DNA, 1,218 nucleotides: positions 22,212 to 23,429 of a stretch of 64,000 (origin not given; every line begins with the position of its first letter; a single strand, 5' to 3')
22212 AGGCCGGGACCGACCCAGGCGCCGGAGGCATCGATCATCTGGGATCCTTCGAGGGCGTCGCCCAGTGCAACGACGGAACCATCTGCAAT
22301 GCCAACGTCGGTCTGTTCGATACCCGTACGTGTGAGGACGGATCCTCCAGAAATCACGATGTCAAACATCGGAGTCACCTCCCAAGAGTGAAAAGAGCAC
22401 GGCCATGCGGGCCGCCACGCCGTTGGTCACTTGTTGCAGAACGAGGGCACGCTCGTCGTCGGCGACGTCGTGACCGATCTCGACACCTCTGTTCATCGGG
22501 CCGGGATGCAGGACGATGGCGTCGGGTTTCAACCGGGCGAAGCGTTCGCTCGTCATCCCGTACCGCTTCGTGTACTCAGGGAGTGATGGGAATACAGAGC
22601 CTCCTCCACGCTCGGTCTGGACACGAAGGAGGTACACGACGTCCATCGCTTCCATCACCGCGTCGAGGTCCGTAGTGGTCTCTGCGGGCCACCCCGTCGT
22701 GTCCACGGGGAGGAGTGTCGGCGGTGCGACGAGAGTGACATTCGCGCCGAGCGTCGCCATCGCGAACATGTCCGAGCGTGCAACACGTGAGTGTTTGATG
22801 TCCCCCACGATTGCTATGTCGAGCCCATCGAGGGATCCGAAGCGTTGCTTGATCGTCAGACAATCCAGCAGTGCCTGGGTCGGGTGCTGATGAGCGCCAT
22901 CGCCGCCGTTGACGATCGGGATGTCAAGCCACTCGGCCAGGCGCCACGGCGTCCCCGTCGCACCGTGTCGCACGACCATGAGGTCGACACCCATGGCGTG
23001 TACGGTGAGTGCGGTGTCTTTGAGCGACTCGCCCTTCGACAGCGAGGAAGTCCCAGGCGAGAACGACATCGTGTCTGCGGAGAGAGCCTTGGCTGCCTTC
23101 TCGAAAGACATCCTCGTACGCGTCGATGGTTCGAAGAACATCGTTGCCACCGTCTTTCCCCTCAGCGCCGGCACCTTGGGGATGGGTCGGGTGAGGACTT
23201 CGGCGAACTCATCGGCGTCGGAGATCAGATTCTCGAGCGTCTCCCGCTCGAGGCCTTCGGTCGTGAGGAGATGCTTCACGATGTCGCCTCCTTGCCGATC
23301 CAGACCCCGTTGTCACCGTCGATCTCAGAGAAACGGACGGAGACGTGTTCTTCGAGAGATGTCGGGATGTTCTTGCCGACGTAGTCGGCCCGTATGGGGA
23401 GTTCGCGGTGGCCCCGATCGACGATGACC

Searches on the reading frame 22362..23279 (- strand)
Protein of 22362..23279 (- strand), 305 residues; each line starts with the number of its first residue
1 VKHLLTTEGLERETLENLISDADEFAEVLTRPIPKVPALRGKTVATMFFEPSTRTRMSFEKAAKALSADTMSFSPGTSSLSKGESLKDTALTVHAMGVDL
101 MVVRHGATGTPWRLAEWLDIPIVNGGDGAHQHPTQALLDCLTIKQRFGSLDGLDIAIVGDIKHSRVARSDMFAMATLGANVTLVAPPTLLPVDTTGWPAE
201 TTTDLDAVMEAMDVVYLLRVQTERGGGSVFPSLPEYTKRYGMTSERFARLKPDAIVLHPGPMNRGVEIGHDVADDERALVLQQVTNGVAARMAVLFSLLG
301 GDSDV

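Call 68: find_encoding_contigs(protein=window:22362-23279:-, flank=2500, max_places=8)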
Protein window:22362-23279:- (305 aa): 4 contigs read that carry it; 4 places shown.
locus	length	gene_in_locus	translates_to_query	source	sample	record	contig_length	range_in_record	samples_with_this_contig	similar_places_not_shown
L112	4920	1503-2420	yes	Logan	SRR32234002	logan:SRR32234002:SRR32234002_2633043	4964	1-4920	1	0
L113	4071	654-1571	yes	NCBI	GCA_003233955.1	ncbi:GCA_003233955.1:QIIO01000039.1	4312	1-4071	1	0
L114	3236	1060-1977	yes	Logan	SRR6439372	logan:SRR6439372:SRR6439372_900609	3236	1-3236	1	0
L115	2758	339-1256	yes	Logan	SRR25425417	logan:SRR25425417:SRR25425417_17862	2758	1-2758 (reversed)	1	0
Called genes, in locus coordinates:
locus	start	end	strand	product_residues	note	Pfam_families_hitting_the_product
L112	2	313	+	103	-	?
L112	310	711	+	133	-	PF01029:NusB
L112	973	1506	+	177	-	PF00156:Pribosyltran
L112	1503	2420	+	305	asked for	PF02729:OTCace_N, PF00185:OTCace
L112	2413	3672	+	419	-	PF07969:Amidohydro_3 (faint), PF01979:Amidohydro_1, PF12890:DHOase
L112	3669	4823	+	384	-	PF00988:CPSase_sm_chain, PF07722:Peptidase_C26 (faint), PF00117:GATase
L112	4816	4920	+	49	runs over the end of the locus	?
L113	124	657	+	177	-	PF00156:Pribosyltran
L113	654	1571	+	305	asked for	PF02729:OTCace_N, PF00185:OTCace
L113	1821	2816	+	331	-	PF12890:DHOase, PF01979:Amidohydro_1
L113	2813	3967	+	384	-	PF00988:CPSase_sm_chain, PF07722:Peptidase_C26 (faint), PF00117:GATase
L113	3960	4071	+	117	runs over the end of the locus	?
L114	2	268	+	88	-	?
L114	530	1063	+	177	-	PF00156:Pribosyltran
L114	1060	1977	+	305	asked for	PF02729:OTCace_N, PF00185:OTCace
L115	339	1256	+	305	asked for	PF02729:OTCace_N, PF00185:OTCace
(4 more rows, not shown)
